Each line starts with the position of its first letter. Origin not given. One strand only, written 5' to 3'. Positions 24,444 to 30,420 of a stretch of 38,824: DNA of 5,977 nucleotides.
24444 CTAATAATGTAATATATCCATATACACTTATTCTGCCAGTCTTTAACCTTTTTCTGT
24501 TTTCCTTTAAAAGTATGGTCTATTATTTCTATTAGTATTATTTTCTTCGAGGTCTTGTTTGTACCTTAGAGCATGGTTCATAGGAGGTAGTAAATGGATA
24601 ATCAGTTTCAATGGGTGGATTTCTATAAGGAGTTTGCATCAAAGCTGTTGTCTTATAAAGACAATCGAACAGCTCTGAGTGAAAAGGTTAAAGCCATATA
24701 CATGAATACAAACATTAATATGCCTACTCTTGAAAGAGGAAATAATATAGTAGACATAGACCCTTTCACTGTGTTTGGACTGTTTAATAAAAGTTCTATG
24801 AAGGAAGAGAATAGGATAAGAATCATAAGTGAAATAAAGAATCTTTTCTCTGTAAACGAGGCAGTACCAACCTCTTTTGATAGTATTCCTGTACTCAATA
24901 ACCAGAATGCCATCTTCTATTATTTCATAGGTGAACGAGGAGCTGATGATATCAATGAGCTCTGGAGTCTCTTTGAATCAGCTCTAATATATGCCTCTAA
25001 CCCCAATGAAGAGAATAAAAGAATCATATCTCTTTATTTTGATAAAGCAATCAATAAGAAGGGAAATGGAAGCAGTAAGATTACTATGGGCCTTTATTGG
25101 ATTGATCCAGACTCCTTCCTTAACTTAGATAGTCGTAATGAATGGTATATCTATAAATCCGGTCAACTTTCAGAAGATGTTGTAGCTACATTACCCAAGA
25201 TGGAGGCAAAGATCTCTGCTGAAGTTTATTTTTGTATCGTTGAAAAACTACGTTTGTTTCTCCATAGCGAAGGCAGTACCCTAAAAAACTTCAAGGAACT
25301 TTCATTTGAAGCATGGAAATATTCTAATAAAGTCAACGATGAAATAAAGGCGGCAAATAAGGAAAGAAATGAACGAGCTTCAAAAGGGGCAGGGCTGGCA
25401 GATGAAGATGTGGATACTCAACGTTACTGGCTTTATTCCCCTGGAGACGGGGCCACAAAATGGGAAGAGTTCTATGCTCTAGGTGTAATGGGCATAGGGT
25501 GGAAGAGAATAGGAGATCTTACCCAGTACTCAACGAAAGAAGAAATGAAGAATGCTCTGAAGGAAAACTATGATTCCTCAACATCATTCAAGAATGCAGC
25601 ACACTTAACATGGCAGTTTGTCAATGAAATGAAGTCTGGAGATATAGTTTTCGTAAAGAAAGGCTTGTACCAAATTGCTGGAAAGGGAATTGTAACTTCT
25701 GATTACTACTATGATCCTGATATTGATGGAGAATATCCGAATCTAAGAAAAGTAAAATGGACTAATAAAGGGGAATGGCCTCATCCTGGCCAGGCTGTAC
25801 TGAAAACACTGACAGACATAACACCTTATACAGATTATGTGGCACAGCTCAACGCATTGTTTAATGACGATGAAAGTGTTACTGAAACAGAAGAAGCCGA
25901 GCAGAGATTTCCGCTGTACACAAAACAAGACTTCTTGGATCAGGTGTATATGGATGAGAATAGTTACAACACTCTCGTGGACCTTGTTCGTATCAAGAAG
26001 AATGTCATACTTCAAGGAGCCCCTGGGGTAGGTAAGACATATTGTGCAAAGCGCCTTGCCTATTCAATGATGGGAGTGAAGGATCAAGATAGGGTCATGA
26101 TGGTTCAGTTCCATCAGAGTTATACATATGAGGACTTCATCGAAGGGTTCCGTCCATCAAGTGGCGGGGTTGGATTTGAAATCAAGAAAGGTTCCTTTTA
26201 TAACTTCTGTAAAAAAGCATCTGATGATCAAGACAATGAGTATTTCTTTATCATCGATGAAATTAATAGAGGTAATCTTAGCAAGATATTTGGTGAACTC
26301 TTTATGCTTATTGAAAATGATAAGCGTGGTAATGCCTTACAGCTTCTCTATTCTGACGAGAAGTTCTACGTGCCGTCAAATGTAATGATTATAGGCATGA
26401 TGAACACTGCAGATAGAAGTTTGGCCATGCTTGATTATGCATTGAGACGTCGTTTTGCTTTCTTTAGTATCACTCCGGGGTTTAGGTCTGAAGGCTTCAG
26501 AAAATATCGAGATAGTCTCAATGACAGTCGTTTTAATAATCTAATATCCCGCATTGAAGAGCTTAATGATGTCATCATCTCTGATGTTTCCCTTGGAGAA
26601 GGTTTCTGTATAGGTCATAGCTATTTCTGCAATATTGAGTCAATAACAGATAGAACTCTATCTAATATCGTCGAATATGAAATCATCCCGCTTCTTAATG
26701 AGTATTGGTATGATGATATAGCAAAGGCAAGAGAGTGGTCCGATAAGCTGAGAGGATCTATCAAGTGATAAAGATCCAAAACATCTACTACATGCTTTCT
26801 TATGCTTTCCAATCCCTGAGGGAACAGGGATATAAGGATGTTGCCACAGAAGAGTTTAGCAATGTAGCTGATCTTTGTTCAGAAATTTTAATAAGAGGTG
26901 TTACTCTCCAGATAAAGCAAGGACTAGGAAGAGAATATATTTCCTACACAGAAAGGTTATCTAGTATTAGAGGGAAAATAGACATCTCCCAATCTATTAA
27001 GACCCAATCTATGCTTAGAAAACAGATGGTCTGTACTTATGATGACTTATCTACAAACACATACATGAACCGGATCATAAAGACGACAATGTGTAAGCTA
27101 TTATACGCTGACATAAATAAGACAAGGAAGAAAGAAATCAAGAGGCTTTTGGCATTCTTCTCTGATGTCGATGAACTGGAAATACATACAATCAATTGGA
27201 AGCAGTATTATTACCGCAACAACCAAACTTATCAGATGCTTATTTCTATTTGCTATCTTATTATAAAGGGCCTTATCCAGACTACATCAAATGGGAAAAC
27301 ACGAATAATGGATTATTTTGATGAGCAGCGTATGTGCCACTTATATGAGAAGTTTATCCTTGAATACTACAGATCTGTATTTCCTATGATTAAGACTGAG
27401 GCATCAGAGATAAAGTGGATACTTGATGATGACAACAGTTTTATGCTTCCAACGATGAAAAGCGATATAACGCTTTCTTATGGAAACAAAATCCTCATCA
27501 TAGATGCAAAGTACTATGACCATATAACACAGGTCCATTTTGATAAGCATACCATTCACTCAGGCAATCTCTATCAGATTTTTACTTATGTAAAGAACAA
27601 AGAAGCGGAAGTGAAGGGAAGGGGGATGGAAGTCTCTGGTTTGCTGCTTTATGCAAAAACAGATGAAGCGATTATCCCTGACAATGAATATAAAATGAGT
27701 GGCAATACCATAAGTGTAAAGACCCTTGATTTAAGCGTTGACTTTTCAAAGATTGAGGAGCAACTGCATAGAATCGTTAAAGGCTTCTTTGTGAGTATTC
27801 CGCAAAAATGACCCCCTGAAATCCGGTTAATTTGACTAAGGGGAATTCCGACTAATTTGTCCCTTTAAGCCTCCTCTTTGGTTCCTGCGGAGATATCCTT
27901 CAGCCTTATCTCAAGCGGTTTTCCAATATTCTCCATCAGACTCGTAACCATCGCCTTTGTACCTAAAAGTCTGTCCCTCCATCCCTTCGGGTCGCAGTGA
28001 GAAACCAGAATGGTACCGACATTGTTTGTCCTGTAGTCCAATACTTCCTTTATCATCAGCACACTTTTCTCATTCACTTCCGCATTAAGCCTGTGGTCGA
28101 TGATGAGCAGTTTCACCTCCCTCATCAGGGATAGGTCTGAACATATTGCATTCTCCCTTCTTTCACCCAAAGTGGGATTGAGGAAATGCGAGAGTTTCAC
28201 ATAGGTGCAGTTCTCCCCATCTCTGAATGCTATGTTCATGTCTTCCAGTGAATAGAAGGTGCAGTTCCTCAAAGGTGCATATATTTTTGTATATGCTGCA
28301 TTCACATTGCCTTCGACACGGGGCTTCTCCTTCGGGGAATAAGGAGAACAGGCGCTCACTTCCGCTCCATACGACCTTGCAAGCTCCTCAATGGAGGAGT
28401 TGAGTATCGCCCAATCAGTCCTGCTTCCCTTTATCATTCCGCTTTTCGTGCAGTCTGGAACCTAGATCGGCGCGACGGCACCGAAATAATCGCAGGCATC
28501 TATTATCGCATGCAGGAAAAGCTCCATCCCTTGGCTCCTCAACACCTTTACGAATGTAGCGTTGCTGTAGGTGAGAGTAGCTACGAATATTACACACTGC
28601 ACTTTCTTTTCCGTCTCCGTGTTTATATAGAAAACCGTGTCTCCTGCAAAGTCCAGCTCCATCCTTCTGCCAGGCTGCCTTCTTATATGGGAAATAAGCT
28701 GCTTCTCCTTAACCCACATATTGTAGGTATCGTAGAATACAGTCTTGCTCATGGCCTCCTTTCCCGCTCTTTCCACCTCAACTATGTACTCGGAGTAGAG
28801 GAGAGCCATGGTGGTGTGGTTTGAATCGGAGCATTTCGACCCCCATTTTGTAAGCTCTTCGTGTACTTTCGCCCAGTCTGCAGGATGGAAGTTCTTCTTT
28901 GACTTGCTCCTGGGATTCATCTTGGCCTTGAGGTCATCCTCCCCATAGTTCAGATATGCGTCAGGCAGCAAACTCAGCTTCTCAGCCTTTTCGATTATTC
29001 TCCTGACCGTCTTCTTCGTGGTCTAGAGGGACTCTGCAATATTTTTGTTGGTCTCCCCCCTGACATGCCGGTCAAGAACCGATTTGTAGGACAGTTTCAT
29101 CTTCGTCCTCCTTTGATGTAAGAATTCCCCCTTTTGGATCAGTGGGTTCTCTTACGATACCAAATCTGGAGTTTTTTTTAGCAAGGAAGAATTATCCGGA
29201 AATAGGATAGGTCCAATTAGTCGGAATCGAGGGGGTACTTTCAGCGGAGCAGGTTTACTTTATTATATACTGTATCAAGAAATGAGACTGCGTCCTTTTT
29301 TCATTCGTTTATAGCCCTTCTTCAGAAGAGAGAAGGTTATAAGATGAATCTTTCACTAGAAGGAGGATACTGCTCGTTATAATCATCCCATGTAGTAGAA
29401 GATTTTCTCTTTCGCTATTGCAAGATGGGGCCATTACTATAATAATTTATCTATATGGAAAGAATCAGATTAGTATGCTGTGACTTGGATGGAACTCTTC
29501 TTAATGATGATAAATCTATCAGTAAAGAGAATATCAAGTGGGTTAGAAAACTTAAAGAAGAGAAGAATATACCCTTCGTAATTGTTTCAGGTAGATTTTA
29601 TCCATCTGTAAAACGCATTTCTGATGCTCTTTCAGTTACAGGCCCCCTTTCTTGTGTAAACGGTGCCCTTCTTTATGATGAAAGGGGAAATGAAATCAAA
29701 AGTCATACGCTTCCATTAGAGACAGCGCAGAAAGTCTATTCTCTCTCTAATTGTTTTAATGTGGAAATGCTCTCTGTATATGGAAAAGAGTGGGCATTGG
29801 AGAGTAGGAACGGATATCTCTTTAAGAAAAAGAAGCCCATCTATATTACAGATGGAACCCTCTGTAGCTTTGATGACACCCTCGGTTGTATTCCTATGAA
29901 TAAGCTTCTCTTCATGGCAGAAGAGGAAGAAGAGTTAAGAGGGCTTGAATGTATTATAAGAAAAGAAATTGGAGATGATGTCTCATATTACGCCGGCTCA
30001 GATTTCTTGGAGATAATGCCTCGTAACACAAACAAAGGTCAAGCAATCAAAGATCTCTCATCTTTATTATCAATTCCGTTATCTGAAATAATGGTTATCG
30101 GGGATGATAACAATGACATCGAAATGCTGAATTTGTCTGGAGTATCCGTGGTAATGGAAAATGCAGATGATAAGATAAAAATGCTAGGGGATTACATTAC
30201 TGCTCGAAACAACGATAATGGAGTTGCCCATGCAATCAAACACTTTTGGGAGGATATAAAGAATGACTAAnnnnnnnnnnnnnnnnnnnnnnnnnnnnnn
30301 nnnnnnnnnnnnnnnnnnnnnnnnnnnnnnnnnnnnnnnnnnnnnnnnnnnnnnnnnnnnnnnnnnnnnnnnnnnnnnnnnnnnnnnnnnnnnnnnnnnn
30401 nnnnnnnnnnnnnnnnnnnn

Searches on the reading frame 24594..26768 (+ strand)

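Call 76: search_protein_families(library=pfam, proteins=[window:24594-26768:+], max_evalue=0.00001)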
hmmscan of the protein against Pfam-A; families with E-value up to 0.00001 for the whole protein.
window:24594-26768:+ (724 aa): 2 families
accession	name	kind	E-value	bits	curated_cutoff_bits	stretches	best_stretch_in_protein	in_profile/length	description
PF07728.20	AAA_5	-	6.2e-24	85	22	1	470-621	1-139/139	AAA domain (dynein-related subfamily)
PF20720.3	nSTAND3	-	2.5e-06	27.7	27.2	1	452-497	1-44/155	Novel STAND NTPase 3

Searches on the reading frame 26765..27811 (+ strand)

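Call 76: search_protein_families(library=pfam, proteins=[window:26765-27811:+], max_evalue=0.00001)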
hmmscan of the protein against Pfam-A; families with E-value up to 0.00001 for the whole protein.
window:26765-27811:+ (348 aa): 1 family
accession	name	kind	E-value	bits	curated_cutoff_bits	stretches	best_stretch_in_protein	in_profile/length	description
PF10117.15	McrBC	-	1.2e-31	110.4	23.9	1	7-282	34-310/318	McrBC 5-methylcytosine restriction system component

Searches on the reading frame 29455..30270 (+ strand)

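Call 76: search_protein_families(library=pfam, proteins=[window:29455-30270:+], max_evalue=0.00001)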
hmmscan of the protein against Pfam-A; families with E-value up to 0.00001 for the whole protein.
window:29455-30270:+ (271 aa): 4 families
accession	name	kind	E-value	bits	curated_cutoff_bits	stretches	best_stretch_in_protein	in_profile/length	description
PF08282.18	Hydrolase_3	-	1.1e-56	192.9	20.9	1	7-261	1-255/255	haloacid dehalogenase-like hydrolase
PF05116.19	S6PP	-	1.9e-18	67.4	20.3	1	178-262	150-243/247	Sucrose-6F-phosphate phosphohydrolase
PF00702.32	Hydrolase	-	3.8e-07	31.1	26.4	0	190-227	152-189/191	haloacid dehalogenase-like hydrolase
PF02358.22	Trehalose_PPase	-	6.2e-06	25.9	27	0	171-224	142-199/235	Trehalose-phosphatase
